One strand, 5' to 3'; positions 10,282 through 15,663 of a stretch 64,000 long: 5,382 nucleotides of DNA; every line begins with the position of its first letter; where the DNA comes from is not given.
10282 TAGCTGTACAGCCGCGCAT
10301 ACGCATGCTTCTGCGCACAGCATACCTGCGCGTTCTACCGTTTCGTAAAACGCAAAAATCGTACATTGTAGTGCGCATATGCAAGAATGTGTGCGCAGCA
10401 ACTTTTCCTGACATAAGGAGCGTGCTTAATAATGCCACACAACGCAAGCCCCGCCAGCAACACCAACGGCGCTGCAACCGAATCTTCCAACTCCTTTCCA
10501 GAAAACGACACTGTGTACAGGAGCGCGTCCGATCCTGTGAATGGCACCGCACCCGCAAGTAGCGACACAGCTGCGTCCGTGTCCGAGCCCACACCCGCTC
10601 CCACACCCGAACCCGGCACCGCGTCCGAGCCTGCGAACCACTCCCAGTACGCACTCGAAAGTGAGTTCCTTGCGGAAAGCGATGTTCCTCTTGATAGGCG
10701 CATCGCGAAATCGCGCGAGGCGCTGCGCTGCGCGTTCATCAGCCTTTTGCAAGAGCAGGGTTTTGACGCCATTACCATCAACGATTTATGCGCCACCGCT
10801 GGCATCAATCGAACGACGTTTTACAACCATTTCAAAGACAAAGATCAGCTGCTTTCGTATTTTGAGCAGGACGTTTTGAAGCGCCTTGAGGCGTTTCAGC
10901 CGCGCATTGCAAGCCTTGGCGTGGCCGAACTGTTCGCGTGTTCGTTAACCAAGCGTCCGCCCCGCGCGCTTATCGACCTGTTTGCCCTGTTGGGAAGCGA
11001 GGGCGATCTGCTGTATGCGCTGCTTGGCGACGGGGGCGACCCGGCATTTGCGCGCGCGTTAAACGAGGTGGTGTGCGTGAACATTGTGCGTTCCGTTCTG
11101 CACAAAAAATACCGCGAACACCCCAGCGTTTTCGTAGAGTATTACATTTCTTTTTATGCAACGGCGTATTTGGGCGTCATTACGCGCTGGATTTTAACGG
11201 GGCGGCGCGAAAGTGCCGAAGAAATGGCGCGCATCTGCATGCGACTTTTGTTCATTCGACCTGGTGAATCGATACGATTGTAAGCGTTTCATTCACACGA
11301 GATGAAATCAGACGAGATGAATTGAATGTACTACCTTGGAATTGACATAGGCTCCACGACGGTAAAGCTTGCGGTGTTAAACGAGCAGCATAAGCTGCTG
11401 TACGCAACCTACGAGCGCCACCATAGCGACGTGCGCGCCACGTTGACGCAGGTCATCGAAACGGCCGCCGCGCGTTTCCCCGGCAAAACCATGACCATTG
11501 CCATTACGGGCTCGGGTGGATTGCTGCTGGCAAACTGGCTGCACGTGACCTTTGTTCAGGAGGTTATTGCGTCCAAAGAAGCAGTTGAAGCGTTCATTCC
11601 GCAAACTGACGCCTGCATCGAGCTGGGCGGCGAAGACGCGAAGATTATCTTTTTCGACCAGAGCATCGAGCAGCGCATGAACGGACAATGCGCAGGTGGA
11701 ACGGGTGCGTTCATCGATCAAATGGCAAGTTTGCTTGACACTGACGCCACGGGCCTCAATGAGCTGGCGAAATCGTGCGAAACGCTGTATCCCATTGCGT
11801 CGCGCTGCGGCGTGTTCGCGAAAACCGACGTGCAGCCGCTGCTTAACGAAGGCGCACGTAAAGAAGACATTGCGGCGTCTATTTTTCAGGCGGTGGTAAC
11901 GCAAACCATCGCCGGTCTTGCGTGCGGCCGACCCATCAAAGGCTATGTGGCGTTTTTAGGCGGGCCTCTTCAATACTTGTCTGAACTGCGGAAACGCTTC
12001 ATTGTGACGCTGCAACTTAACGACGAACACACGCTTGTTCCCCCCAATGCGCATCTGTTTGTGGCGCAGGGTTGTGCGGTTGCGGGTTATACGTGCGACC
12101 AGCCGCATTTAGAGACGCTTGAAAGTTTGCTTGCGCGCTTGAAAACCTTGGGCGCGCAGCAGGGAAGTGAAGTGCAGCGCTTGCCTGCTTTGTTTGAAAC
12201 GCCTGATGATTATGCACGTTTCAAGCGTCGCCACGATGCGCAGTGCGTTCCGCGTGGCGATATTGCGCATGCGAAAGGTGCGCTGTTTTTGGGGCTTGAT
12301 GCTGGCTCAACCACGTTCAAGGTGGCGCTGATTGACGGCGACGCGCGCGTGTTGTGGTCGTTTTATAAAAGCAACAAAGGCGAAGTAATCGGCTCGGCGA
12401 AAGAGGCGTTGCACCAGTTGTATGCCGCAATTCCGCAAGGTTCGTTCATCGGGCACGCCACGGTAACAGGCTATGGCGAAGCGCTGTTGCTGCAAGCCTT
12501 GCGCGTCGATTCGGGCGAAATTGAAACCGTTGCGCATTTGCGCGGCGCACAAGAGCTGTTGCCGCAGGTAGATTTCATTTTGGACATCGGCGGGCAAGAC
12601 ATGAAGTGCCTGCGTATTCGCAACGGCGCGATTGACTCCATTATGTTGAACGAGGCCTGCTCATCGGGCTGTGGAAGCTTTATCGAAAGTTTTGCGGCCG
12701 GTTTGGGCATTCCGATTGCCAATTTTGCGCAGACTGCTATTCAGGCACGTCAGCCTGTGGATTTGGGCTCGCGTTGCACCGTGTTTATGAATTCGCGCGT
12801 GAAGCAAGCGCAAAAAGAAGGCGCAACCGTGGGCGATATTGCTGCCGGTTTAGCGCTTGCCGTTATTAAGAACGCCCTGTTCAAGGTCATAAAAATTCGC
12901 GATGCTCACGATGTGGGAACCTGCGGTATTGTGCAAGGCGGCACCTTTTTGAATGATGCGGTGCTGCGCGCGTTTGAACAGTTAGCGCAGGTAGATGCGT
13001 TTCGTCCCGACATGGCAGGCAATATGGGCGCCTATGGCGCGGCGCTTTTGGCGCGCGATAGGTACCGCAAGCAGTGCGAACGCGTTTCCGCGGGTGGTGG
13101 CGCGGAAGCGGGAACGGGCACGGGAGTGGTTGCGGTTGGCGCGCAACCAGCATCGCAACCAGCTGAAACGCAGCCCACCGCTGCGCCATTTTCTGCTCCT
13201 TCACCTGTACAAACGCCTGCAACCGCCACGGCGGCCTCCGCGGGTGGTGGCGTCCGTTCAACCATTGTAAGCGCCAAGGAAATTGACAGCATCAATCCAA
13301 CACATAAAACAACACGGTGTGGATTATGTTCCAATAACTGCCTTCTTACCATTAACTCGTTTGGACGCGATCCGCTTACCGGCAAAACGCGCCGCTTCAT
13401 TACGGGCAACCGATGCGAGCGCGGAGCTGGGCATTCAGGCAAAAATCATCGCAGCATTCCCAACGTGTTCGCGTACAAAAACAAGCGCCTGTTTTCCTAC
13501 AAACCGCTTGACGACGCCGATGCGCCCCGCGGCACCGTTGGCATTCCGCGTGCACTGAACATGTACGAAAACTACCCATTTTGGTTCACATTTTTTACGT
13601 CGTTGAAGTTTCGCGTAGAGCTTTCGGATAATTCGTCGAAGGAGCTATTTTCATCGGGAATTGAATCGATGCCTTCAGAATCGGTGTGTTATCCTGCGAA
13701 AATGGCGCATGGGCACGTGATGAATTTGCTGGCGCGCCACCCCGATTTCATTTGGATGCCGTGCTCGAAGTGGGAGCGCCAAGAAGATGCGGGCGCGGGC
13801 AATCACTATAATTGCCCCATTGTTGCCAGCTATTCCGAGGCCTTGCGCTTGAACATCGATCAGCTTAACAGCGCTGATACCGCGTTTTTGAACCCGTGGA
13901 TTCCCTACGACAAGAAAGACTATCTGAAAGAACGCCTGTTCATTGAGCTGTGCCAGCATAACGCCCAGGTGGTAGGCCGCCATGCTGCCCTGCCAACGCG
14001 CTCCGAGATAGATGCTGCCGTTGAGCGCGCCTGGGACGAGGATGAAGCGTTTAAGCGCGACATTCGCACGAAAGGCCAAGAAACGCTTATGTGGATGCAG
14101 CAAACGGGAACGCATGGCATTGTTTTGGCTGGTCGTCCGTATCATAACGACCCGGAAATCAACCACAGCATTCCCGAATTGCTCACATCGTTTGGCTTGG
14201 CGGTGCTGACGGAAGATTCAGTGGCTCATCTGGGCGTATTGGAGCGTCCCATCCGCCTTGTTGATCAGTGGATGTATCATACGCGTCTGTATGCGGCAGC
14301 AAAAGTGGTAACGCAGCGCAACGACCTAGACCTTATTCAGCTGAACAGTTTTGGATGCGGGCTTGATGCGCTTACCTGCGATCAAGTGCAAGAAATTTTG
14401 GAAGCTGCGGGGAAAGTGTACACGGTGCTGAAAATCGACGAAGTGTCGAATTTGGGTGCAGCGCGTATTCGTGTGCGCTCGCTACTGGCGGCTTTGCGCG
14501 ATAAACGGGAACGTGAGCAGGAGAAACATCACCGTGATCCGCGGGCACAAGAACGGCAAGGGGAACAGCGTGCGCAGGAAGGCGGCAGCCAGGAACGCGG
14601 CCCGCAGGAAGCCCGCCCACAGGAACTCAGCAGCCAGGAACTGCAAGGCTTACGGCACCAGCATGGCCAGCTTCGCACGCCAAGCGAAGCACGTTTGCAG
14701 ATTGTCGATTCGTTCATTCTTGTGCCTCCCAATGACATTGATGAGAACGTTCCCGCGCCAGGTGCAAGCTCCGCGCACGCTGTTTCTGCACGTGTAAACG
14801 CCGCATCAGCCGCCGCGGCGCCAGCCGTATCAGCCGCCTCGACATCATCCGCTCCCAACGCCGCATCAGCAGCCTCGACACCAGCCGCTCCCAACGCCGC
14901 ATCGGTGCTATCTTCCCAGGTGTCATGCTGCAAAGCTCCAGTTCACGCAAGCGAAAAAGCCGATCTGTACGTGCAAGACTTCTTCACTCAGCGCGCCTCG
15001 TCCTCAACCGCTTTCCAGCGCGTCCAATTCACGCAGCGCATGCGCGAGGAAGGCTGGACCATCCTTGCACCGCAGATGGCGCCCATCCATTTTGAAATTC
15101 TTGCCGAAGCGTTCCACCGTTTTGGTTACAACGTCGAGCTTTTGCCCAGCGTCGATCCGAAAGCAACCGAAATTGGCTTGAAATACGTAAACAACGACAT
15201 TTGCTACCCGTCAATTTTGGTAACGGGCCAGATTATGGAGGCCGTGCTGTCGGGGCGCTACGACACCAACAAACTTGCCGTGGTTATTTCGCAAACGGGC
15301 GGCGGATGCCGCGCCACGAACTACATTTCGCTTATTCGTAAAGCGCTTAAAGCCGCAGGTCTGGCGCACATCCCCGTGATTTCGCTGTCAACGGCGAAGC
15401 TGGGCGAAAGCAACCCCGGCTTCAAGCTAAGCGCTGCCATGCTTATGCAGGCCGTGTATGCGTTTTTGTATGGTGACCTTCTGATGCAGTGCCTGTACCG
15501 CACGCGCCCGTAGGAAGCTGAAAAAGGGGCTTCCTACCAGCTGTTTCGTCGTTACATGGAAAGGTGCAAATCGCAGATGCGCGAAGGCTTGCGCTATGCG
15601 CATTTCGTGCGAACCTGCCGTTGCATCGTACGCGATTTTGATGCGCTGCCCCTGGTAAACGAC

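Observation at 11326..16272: A single in-frame TAG splits a ~1,650-aa activase / dehydratase-like fusion gene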

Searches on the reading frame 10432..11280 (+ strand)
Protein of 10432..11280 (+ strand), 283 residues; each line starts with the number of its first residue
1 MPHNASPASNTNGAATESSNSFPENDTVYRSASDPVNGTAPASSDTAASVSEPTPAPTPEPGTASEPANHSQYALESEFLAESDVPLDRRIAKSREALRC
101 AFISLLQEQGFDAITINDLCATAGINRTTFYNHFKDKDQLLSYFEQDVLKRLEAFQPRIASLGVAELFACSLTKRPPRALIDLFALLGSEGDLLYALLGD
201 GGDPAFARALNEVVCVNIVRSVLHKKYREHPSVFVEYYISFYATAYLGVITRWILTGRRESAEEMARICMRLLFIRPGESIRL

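Call 7: search_protein_families(library=pfam, proteins=[window:10432-11280:+])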
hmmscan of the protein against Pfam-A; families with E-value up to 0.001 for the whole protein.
window:10432-11280:+ (283 aa): 2 families
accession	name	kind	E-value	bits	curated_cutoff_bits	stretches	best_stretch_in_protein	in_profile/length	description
PF14278.11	TetR_C_8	-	6.3e-12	45.9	26.1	1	179-273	6-101/103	Transcriptional regulator C-terminal region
PF00440.29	TetR_N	-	3.7e-11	43.1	24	1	104-142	7-45/47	Bacterial regulatory proteins, tetR family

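Call 8: search_protein_families(library=ncbifam, proteins=[window:10432-11280:+])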
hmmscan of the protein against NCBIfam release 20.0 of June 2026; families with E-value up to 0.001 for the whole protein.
window:10432-11280:+ (283 aa): 13 families
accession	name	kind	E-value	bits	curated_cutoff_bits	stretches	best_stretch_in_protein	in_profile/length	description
TIGR02366.1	DHAK_reg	equivalog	2.6e-11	43.8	129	1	101-149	11-59/176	dihydroxyacetone kinase transcriptional activator DhaS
TIGR03968.1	mycofact_TetR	equivalog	8.2e-09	35.3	224.9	1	89-148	5-65/190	mycofactocin system transcriptional regulator MftR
NF050111.1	TransRegSACE7040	equivalog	3.7e-07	30.2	250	1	95-153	3-61/186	SACE_7040 family transcriptional regulator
NF000040.3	Tn10_TetC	equivalog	1e-05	25.8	425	1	105-154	25-74/197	tetracyline resistance-associated transcriptional repressor TetC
NF008402.0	PRK11202.1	equivalog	1.1e-05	25.2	151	1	94-140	12-59/211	HTH-type transcriptional repressor FabR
NF010319.1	PRK13756.1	equivalog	2.8e-05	24.1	265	1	101-151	10-60/199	tetracycline resistance transcriptional repressor TetR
NF041196.1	ScbR_bind_reg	equivalog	4.9e-05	23.6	150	1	92-159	5-72/191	ScbR family autoregulator-binding transcription factor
NF051852.1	efflux_TF_MtrR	exception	5.6e-05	23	280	1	93-148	10-65/205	multidrug efflux system transcriptional repressor MtrR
TIGR03384.1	betaine_BetI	equivalog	0.0001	22.1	201.3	1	94-153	9-68/189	choline-binding transcriptional repressor BetI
NF007949.0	PRK10668.1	equivalog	0.00017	21.2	271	1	95-143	13-61/216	multidrug efflux transporter transcriptional repressor AcrR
NF007430.0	PRK09975.1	equivalog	0.00021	20.5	274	1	93-146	11-64/220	acrEF/envCD operon transcriptional regulator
NF058643.1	TranRegCurRPseudo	equivalog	0.00042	20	300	1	104-142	18-56/193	TetR family transcriptional repressor CurR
NF001978.0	PRK00767.1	equivalog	0.00069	19.5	118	0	95-153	11-69/197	transcriptional regulator BetI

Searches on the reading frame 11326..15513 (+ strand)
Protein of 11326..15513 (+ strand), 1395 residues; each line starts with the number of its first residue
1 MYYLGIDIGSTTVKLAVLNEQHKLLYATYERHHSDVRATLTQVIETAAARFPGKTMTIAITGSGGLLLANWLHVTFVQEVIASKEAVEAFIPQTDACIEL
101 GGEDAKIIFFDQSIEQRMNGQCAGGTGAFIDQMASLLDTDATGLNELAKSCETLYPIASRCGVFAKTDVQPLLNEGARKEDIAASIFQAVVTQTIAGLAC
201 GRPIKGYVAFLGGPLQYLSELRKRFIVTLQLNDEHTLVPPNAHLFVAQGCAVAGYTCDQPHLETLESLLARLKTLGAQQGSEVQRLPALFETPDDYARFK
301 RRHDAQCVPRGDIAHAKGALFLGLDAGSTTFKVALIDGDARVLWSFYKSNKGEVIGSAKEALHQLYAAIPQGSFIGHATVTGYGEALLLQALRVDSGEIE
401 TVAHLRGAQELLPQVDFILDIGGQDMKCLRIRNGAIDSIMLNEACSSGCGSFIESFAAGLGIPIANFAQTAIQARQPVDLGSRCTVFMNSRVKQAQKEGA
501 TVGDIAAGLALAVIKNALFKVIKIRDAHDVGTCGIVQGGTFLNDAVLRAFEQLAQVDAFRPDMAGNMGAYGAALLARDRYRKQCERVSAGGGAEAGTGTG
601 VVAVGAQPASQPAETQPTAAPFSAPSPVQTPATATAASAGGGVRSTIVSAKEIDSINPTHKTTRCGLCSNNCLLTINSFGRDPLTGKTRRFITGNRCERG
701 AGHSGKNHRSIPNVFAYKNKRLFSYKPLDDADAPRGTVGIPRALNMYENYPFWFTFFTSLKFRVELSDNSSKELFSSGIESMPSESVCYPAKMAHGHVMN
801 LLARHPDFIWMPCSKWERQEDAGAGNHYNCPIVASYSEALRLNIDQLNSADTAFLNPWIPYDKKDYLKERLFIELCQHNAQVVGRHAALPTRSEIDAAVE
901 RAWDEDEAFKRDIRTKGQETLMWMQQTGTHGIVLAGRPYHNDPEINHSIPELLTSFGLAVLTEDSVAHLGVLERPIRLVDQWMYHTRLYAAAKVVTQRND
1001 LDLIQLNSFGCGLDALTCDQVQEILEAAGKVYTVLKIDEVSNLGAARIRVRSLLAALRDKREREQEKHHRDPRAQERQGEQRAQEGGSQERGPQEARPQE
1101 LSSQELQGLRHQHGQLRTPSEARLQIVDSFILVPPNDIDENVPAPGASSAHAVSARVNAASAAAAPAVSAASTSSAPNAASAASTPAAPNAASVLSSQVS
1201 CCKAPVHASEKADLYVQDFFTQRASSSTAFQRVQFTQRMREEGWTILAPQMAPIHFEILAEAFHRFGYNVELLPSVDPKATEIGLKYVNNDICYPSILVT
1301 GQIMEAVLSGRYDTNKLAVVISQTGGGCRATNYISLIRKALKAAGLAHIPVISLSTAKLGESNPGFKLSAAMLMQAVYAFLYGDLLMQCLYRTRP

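Call 7: search_protein_families(library=pfam, proteins=[window:11326-15510:+])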
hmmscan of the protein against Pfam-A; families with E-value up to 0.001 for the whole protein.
window:11326-15510:+ (1395 aa): 6 families
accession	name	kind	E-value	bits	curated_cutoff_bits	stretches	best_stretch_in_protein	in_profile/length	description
PF09989.15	DUF2229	-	1.9e-82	276.5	29.4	1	737-966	1-218/218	CoA enzyme activase uncharacterised domain (DUF2229)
PF01869.26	BcrAD_BadFG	-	1.9e-51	175.6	31.5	2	322-576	1-271/271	BadF/BadG/BcrA/BcrD ATPase family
PF01548.23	DEDD_Tnp_IS110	-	3.2e-05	24.2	29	0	4-87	1-81/155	Transposase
PF00480.26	ROK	-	0.00014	21.9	22.9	0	3-78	1-79/294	ROK family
PF06050.19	HGD-D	-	0.0007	19.7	28.4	0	1311-1361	278-326/342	2-hydroxyglutaryl-CoA dehydratase, D-component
PF00370.27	FGGY_N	-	0.00099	19.2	28.8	0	2-35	1-34/245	FGGY family of carbohydrate kinases, N-terminal domain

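Call 8: search_protein_families(library=ncbifam, proteins=[window:11326-15510:+])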
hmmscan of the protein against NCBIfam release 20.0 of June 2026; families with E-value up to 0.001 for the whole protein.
window:11326-15510:+ (1395 aa): 6 families
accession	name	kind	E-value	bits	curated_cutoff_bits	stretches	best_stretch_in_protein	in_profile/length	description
TIGR00241.1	CoA_E_activ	domain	2.3e-66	223.8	125.4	2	321-575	2-248/248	acyl-CoA dehydratase activase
TIGR03286.1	methan_mark_15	hypoth_equivalog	1e-38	133.4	455.75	2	319-576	144-401/404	methanogenesis marker 15 protein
TIGR02259.1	benz_CoA_red_A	equivalog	8.7e-30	103.8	578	2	381-555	236-406/432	benzoyl-CoA reductase subunit A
TIGR03192.1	benz_CoA_bzdQ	equivalog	8.3e-20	71.4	380.2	2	321-581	34-291/293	benzoyl-CoA reductase, bzd-type, subunit Q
TIGR02261.1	benz_CoA_red_D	equivalog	1.9e-17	63.3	312.85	2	375-554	62-235/262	benzoyl-CoA reductase subunit D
NF009842.0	PRK13317.1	equivalog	4.4e-06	26.3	234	0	3-84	4-81/277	type II pantothenate kinase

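Call 11: find_encoding_contigs(protein=window:11326-15513:+, flank=3000, max_places=10)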
Protein window:11326-15513:+ (1395 aa): no gene with exactly this product is on record in the collection.
